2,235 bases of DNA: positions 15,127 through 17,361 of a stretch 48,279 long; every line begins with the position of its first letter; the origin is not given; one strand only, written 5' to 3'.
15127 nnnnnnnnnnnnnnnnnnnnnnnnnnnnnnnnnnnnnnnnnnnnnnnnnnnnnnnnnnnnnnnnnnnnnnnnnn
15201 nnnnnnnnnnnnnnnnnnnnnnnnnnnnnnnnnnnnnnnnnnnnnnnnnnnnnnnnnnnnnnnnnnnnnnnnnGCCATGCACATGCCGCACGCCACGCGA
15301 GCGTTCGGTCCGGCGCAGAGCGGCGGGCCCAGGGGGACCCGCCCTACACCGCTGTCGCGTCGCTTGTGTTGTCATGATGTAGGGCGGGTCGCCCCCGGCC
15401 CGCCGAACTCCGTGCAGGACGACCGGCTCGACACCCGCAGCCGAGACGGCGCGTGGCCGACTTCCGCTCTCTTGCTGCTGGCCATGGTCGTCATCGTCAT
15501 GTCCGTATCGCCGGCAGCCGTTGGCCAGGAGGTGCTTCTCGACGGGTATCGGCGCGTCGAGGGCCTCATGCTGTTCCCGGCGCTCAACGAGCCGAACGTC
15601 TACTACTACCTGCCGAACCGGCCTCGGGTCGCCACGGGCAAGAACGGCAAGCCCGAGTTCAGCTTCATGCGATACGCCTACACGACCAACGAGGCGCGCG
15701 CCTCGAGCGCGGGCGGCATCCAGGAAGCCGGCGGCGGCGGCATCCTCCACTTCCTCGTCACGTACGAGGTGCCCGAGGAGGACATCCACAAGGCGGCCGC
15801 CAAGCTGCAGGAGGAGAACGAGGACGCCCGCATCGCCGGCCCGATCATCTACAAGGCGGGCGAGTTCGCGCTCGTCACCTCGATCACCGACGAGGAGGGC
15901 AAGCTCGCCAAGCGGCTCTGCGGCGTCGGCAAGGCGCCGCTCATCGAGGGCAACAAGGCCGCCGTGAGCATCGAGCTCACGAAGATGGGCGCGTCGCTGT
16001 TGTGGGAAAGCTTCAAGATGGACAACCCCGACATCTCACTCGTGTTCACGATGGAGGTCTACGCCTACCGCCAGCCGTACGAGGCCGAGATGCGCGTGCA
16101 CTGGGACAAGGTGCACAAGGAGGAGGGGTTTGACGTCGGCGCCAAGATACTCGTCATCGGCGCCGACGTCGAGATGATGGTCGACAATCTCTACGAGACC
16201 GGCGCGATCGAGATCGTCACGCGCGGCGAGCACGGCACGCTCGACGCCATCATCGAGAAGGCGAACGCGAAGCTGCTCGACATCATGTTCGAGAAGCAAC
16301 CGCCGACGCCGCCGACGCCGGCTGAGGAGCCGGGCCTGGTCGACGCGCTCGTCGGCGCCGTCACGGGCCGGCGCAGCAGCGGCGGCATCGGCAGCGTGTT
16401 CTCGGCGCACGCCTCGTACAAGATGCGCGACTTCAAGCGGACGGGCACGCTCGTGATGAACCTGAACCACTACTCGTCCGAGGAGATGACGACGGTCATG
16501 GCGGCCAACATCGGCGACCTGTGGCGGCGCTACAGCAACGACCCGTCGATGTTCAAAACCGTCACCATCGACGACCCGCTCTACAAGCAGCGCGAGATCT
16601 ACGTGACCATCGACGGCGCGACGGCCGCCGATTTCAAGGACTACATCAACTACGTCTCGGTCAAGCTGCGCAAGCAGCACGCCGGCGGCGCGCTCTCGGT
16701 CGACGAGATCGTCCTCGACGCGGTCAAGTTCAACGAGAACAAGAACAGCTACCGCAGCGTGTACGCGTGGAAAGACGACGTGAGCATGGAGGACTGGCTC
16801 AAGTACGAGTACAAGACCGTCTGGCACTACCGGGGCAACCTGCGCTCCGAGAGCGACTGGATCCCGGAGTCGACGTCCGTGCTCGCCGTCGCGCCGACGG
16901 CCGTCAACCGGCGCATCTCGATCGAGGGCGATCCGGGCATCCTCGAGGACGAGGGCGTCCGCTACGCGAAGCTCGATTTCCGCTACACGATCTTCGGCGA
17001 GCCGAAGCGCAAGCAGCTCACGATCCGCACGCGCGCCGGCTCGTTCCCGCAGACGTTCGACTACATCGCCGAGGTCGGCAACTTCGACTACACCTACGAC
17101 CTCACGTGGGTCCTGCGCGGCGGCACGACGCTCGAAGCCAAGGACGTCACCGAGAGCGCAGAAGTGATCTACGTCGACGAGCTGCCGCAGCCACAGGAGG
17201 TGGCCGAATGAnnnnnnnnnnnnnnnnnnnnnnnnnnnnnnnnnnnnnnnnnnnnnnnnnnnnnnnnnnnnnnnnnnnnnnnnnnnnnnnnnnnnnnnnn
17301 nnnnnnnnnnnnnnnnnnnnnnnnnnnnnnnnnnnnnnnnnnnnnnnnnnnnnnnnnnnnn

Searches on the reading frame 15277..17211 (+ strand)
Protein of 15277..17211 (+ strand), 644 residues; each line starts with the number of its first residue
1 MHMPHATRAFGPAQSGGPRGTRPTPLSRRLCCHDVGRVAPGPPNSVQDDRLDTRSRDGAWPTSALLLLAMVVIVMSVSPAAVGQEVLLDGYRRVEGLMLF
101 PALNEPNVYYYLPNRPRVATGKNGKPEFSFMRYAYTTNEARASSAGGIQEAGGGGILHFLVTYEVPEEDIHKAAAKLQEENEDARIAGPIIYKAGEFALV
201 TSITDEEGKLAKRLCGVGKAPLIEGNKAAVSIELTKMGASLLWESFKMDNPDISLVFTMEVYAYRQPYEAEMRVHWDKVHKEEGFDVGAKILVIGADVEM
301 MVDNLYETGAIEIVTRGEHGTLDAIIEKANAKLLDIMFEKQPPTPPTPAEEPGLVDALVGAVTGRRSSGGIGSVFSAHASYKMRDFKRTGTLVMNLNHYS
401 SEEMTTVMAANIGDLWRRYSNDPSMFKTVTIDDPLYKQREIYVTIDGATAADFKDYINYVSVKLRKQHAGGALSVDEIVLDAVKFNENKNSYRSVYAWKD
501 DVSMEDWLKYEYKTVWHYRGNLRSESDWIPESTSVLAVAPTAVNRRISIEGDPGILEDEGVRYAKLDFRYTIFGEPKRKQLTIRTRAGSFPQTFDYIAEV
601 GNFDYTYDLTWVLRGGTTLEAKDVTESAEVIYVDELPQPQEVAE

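Call 5: search_protein_families(library=pfam, proteins=[window:15277-17211:+], max_evalue=0.1)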
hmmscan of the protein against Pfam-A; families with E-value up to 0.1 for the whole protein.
window:15277-17211:+ (644 aa): 1 family
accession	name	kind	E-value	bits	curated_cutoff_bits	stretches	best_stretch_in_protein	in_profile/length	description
PF05284.17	DUF736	-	0.048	14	22.1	0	409-444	48-82/99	Protein of unknown function (DUF736)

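Call 9: search_protein_families(library=ncbifam, proteins=[window:15277-17211:+], max_evalue=0.1)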
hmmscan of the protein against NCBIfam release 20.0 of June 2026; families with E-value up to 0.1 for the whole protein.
window:15277-17211:+ (644 aa): 0 families

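Call 45: search_protein_families(library=phrogs, proteins=[window:15277-17211:+], max_evalue=0.01)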
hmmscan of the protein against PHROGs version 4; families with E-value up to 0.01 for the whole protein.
window:15277-17211:+ (644 aa): 0 families

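Call 46: search_protein_families(library=padloc, proteins=[window:15277-17211:+], max_evalue=0.01)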
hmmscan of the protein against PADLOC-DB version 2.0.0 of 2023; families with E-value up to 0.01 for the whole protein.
window:15277-17211:+ (644 aa): 0 families

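Call 53: predict_structure(alignment_id=A3)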
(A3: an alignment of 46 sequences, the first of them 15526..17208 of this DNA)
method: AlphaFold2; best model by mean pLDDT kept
length: 561 residues; sequences in the alignment: 46
mean_pLDDT: 85.0   pTM: 0.54
mean pLDDT of the five models: 85.0, 84.2, 82.8, 82.6, 81.0
residues with pLDDT >= 90: 287; 70-90: 191; 50-70: 39; < 50: 44
segments of 3 or more residues with pLDDT < 50: 55-68, 269-272, 274-294, 558-561
pLDDT, mean of each block of 10 residues (from residue 1): 91 95 96 93 93 51 42 91 95 97 95 86 81 85 89 87 85 88 84 82 64 83 89 74 84 83 56 47 35 61 79 83 87 92 81 78 92 96 94 95 89 86 93 96 97 95 97 96 98 97 94 96 98 95 97 75 40
secondary structure, 60 per line:
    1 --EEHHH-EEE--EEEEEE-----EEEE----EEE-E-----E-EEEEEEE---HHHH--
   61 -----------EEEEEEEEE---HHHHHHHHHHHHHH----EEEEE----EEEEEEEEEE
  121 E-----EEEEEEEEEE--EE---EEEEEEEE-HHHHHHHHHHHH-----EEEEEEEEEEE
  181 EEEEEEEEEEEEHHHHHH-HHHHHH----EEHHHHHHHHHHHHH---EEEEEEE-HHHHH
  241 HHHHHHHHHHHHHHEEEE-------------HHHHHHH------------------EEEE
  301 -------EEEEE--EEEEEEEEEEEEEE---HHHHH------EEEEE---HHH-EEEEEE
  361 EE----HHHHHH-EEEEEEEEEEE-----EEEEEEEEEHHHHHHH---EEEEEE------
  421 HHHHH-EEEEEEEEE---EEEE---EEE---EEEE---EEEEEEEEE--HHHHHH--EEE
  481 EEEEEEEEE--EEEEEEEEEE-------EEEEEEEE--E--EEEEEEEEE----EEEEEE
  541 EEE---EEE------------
elements in order: E9-11 E14-19 E25-28 E33-35 E45-51 H55-58 E72-80 H84-97 E102-106 E111-121 E127-136 E144-151 H153-164 E170-192 H193-198 H200-205 H212-224 E228-234 H236-254 E255-258 H272-278 E297-300 E308-312 E315-328 H332-336 E343-347 E355-362 H367-372 E374-384 E390-398 H399-405 E409-414 H421-425 E427-435 E439-442 E446-448 E452-455 E459-467 H470-475 E478-489 E492-501 E509-516 E522-530 E535-543 E547-549

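Call 56: fold_search(model_id=the predicted structure, library=pdb)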
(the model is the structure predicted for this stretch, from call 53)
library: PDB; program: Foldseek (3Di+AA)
matches with E <= 10: 1293; with E <= 0.001: 25
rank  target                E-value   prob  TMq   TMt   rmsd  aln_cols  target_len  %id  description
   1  3pvm_B                7.9e-06  0.66  0.11  0.06  41.1       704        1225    8  Structure of Complement C5 in Complex with CVF (released 2011-01-19)
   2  6fwv_B                1.1e-05  0.97  0.14  0.14  24.3       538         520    7  The Bacillus anthracis TIE protein (released 2018-08-08)
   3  3mj9_A                1.6e-05  0.99  0.10  0.21  20.3       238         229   11  Crystal structure of JAML in complex with the stimulatory antibody HL4E10 (released 2011-02-23)
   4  6fwv_A                1.9e-05  0.96  0.14  0.15  24.7       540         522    8  The Bacillus anthracis TIE protein (released 2018-08-08)
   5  6grq_A                6.6e-05  0.35  0.08  0.08  27.7       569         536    6  Paired immunoglobulin-like receptor B (PirB) or Leukocyte immunoglobulin-like receptor subfamily B member 3 (LILRB3) f (released 2019-02-06)
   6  5cag                  1.0e-04  0.99  0.16  0.25  13.3       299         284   11  Crystal structure of a putative adhesin (BACOVA_02677) from Bacteroides ovatus ATCC 8483 at 3.00 A resolution (PSI Commu (released 2015-10-14)
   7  9fx2                  2.1e-04  0.33  0.09  0.05  35.3       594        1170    7  Structure of methylamine activated CD109 (released 2025-03-19)
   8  9u5z_E                2.3e-04  0.35  0.11  0.05  39.0       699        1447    8  C3 convertases zymogen C4b2 in activation state (released 2026-01-14)
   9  5oj2_B                2.6e-04  0.28  0.09  0.08  31.2       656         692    8  Crystal structure of the chicken MDGA1 ectodomain (released 2017-08-23)
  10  9u62_E                3.7e-04  0.20  0.10  0.05  40.7       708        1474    7  AP pathways C3 convertase C3bBbP and C3 complex (released 2026-01-14)
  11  3l5i                  4.9e-04  0.77  0.10  0.19  26.8       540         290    8  Crystal structure of FnIII domains of human GP130 (Domains 4-6) (released 2010-05-12)
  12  3pay_C                5.2e-04  0.99  0.18  0.27   8.8       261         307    8  Crystal structure of a putative adhesin (BACOVA_04077) from Bacteroides ovatus at 2.50 A resolution (released 2010-11-10)
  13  8ayh_B                5.5e-04  0.28  0.11  0.07  39.5       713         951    7  Structure of Complement C5 in Complex with small molecule inhibitor and CVF (released 2022-12-21)
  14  3pay_D                6.1e-04  0.99  0.18  0.28   8.7       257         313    9  Crystal structure of a putative adhesin (BACOVA_04077) from Bacteroides ovatus at 2.50 A resolution (released 2010-11-10)
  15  9qk2_F                6.1e-04  0.28  0.08  0.08  25.8       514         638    8  Structure of the Complement classical and lectin pathway C3 convertase in complex with substrate C3 (released 2025-12-24)
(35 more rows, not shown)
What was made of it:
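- Closest known: Tandem beta-sandwich adhesin or pilin subunits. Same: Foldseek probability is 0.9-0.99 (call 56).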

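Call 68: fold_search(model_id=the predicted structure, library=viral)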
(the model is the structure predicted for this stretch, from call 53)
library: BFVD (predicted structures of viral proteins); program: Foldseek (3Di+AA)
matches with E <= 10: 984; with E <= 0.001: 13
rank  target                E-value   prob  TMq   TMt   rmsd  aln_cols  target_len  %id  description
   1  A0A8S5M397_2          2.8e-07  0.97  0.12  0.08  37.4       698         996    8  FdeC-like protein [Siphoviridae sp. ctqpo8]
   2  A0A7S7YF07            6.3e-06  1.00  0.21  0.27  16.5       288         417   12  Uncharacterized protein [Medusavirus stheno T3]
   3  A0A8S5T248            1.7e-05  0.57  0.09  0.09  36.7       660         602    7  Uncharacterized protein [Siphoviridae sp. cteEJ17]
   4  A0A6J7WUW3            2.6e-05  0.44  0.09  0.06  37.2       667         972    7  Fibronectin type-III domain-containing protein [uncultured Caudovirales phage]
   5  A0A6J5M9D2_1          2.9e-05  0.60  0.09  0.06  33.3       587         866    8  Uncharacterized protein [uncultured Caudovirales phage]
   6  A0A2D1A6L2            1.5e-04  0.38  0.10  0.05  39.9       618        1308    9  Minor tail protein [Rhodococcus phage Trina]
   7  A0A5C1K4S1            3.1e-04  0.28  0.09  0.07  33.5       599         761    7  (no name in the UniProt tables at hand)
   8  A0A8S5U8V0            4.1e-04  0.90  0.09  0.07  21.8       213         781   11  Translation initiation factor-like protein [Siphoviridae sp. ctnMR5]
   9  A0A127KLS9            4.1e-04  0.25  0.09  0.08  34.5       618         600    7  Virion structural protein [Cyanophage S-RIM32]
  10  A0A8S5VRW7            7.8e-04  0.85  0.10  0.08  21.0       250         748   15  (no name in the UniProt tables at hand)
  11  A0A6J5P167            8.7e-04  0.16  0.09  0.04  27.2       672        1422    6  Fibronectin type III [uncultured Caudovirales phage]
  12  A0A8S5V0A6            9.2e-04  0.89  0.09  0.07  21.1       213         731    8  Uncharacterized protein [Siphoviridae sp. ctBeL15]
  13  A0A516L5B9            9.7e-04  0.25  0.11  0.12  30.8       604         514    7  (no name in the UniProt tables at hand)
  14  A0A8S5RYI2            1.1e-03  0.98  0.18  0.15  20.3       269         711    8  Tail collar fiber protein [Myoviridae sp. ctNQV2]
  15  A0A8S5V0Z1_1          1.1e-03  0.33  0.13  0.09  31.7       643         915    8  Putative membrane protein [Siphoviridae sp. ct3r22]
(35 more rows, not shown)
